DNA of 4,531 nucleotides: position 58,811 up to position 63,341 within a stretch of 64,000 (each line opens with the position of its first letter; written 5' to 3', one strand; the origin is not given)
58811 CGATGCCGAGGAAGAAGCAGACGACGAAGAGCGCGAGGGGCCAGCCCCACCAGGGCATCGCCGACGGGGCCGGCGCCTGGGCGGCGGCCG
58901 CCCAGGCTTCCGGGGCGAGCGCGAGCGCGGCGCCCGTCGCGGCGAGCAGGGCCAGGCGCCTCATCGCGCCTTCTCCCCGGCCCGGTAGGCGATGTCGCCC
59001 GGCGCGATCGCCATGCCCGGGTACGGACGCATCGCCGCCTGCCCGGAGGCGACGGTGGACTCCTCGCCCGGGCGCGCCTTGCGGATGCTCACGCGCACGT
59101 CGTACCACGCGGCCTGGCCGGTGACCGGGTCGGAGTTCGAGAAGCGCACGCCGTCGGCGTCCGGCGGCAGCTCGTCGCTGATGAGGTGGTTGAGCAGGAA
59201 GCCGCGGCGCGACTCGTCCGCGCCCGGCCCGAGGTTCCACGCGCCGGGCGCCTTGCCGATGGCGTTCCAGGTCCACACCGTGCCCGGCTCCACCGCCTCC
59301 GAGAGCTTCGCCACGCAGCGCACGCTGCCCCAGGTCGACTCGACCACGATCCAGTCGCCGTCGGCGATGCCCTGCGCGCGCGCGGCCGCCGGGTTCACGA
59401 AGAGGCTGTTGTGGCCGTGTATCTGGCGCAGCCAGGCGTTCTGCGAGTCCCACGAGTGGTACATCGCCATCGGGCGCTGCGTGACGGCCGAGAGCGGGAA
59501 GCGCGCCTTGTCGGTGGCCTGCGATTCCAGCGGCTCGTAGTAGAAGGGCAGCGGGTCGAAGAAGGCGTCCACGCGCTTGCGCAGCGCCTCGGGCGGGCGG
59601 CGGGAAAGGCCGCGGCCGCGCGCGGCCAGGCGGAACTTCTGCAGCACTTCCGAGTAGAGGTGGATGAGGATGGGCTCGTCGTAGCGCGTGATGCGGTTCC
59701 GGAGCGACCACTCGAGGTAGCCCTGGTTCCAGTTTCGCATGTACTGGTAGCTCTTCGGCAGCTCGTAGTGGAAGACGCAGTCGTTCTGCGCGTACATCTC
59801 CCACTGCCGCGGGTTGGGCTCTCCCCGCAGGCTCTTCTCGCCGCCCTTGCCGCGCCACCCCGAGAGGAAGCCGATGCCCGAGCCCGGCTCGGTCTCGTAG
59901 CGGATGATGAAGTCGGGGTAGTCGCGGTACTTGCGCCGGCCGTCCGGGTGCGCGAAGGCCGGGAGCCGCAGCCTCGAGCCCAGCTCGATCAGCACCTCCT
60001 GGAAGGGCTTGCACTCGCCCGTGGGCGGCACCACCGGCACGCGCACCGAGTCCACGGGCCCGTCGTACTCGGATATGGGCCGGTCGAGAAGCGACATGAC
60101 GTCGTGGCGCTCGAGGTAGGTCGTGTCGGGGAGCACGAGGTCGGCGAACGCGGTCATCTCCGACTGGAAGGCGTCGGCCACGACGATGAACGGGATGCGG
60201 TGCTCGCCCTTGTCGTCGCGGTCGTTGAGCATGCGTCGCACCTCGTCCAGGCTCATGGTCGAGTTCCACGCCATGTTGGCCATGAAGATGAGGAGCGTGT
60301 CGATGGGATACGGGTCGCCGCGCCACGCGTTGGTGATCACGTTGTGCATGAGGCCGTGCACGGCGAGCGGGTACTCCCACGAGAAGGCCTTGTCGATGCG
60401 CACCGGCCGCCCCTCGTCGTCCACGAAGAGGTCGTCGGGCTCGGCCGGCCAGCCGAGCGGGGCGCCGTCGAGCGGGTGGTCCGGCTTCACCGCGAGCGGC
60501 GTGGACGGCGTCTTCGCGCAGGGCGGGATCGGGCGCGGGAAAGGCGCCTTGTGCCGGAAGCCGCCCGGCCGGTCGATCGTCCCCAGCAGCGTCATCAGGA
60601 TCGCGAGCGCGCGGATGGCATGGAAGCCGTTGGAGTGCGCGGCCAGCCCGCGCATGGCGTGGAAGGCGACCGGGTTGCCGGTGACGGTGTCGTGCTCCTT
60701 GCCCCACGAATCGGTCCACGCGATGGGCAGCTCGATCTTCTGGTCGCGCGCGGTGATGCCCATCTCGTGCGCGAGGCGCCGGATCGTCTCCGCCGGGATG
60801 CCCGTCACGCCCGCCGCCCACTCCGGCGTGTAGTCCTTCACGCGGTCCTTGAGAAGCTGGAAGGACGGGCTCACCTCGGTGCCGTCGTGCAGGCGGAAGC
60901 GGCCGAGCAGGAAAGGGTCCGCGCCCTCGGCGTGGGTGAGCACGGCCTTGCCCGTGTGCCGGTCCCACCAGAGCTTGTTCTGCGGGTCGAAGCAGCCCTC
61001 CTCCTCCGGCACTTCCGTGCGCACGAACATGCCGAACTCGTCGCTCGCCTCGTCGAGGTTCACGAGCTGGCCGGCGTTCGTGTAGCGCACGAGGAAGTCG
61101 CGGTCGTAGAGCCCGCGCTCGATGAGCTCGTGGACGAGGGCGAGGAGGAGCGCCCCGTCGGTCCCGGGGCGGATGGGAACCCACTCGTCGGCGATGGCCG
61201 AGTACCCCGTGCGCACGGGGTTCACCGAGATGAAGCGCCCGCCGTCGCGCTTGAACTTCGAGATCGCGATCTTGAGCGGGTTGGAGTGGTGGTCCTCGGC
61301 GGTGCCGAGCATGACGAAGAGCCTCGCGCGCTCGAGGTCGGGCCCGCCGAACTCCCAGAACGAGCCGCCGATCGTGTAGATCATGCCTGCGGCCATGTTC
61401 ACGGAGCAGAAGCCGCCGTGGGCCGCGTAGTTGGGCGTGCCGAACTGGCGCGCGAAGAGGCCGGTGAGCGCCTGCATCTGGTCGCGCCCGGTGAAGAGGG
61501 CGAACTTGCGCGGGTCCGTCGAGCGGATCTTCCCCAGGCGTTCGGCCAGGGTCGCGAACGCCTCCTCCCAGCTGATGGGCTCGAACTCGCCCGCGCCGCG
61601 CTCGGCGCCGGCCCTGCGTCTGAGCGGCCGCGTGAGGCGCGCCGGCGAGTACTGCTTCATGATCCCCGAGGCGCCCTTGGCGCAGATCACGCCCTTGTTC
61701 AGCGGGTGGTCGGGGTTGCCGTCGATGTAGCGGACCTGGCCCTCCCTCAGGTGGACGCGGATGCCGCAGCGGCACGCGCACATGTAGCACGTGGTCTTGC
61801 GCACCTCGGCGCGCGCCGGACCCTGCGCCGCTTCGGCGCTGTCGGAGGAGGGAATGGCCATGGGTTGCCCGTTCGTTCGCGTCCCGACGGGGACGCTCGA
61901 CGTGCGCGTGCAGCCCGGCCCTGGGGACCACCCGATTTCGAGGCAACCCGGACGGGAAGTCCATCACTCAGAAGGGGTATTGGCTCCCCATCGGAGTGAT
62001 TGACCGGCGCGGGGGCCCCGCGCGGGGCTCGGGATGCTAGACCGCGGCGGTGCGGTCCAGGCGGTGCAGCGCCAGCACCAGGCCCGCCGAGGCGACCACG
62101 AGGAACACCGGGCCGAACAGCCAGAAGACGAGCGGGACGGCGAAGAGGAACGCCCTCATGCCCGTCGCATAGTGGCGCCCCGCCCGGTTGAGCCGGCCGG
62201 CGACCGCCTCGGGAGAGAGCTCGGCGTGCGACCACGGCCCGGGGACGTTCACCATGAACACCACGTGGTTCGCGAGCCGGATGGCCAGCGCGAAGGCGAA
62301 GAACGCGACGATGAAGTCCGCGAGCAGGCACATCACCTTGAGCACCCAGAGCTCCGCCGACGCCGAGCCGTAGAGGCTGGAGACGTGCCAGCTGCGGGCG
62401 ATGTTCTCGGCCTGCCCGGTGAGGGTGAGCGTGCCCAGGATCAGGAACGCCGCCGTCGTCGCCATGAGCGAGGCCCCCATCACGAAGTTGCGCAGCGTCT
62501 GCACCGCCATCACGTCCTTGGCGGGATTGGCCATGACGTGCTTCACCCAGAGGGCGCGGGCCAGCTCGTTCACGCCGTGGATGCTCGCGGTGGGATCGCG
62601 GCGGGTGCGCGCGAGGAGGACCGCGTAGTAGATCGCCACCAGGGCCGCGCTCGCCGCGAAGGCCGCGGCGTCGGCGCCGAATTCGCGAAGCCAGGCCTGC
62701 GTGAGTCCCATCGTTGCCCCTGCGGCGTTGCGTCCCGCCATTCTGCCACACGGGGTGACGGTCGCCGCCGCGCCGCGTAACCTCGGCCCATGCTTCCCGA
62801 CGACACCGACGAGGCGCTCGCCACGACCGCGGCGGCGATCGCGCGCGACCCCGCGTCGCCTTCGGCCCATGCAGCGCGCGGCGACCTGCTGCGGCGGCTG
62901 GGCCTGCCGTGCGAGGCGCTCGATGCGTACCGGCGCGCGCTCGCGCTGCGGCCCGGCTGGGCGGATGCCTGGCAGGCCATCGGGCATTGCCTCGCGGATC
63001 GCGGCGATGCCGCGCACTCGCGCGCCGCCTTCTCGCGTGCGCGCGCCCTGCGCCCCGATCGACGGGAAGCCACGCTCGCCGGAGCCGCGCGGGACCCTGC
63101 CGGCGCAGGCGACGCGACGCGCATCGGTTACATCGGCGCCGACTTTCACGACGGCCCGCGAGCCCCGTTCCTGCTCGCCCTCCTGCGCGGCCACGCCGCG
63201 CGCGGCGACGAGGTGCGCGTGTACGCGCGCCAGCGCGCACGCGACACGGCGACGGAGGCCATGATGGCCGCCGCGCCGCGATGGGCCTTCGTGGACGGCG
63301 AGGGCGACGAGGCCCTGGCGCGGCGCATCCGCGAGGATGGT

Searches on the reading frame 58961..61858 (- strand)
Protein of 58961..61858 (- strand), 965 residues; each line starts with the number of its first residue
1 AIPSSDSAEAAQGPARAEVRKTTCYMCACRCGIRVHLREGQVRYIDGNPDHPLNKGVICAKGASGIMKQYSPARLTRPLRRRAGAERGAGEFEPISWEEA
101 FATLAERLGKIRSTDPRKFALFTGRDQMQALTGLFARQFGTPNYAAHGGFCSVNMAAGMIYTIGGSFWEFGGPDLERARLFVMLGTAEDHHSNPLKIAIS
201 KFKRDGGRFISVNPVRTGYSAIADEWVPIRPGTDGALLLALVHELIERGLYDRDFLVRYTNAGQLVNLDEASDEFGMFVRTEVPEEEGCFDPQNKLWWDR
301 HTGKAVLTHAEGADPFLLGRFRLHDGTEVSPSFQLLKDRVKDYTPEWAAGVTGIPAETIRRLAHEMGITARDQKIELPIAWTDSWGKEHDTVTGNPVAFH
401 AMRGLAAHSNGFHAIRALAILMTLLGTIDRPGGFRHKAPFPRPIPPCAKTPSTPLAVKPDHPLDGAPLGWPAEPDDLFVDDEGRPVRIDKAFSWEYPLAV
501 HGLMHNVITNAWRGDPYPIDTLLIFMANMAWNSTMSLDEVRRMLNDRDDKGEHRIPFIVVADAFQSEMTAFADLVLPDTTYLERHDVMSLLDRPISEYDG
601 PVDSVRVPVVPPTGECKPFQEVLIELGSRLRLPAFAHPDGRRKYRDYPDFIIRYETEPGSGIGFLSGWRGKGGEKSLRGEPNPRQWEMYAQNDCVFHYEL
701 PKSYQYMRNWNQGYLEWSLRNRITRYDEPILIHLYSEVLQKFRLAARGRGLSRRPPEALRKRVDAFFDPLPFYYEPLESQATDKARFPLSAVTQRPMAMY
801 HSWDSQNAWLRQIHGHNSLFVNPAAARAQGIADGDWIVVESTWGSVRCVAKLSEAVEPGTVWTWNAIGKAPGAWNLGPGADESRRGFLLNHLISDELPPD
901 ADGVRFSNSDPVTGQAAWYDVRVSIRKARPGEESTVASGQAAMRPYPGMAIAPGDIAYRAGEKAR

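Call 30: search_protein_families(library=pfam, proteins=[window:58961-61858:-], max_evalue=0.0001)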
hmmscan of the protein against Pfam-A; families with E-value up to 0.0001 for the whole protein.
window:58961-61858:- (965 aa): 3 families
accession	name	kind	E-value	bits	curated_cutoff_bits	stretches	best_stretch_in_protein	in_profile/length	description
PF00384.28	Molybdopterin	-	4.1e-29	102.2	24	1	74-627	1-351/353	Molybdopterin oxidoreductase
PF04879.21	Molybdop_Fe4S4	-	3.2e-16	59.5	22.7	1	19-70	3-54/55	Molybdopterin oxidoreductase Fe4S4 domain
PF01568.27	Molydop_binding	-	5.5e-15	55.8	26.8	1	791-906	3-106/110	Molydopterin dinucleotide binding domain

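Call 52: search_protein_families(library=ncbifam, proteins=[window:58961-61858:-], max_evalue=1e-10)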
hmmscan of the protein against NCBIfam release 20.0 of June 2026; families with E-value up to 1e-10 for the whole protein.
window:58961-61858:- (965 aa): 21 families
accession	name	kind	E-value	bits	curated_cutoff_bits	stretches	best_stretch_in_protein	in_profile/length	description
NF012032.0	PRK15488.1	equivalog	2e-71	241.1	694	2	16-261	40-282/759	thiosulfate reductase PhsA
TIGR02166.1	dmsA_ynfE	subfamily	1.4e-55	188.7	777.7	1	7-260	30-299/794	DMSO/selenate family reductase complex A subunit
TIGR01591.1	Fdh-alpha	equivalog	7e-48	163.2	666.25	1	22-260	1-238/672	formate dehydrogenase subunit alpha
TIGR03479.1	DMSO_red_II_alp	subfamily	7.8e-42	143.4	984.75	1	21-369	60-424/913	molybdopterin-dependent oxidoreductase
NF041714.1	arsenate_red_ArrA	equivalog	2.6e-41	141.7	1600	1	19-261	50-297/848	arsenate respiratory reductase molybdopterin-containing subunit ArrA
NF041783.2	mnquin_red_QrcB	equivalog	1.1e-39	136.2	440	1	19-249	52-281/695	menaquinone reductase molybdopterin-binding-like subunit QrcB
NF011567.1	PRK14991.1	equivalog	2.7e-37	128.1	1750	1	134-371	240-498/1022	tetrathionate reductase subunit TtrA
TIGR01553.1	formate-DH-alph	equivalog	2.7e-37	128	814.2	2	15-113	40-141/1009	formate dehydrogenase-N subunit alpha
NF011566.1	PRK14990.1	exception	4.4e-37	127.5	1600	1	19-260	58-319/814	dimethylsulfoxide reductase subunit A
NF041885.1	selenate_YnfE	exception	7.5e-36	123.3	1675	1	9-260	38-306/805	selenate/tellurate reductase subunit YnfE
TIGR00509.1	bisC_fam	subfamily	6.9e-34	117.2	1017.55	1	198-261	196-260/772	molybdopterin guanine dinucleotide-containing S/N-oxide reductase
NF041513.1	formate_DH_Act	exception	2.5e-31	108.3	1400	2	174-433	209-467/1067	formate dehydrogenase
NF041884.1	selenate_YnfF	exception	8.1e-31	106.7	1650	1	12-260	39-299/798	selenate/tellurate reductase subunit YnfF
NF047855.1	AssmNtatRedNasC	equivalog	4.1e-30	104.7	1100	1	16-264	17-267/708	assimilatory nitrate reductase catalytic subunit NasC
NF010055.0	PRK13532.1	equivalog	5.8e-28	97.6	904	1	3-365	26-360/830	nitrate reductase catalytic subunit NapA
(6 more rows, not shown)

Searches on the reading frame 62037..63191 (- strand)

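Call 30: search_protein_families(library=pfam, proteins=[window:62037-63191:-], max_evalue=0.0001)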
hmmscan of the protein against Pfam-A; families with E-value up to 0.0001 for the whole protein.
window:62037-63191:- (384 aa): 1 family
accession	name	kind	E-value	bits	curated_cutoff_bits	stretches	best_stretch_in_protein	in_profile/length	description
PF04654.17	DUF599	-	7e-57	192.7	27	1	177-381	2-208/211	Protein of unknown function, DUF599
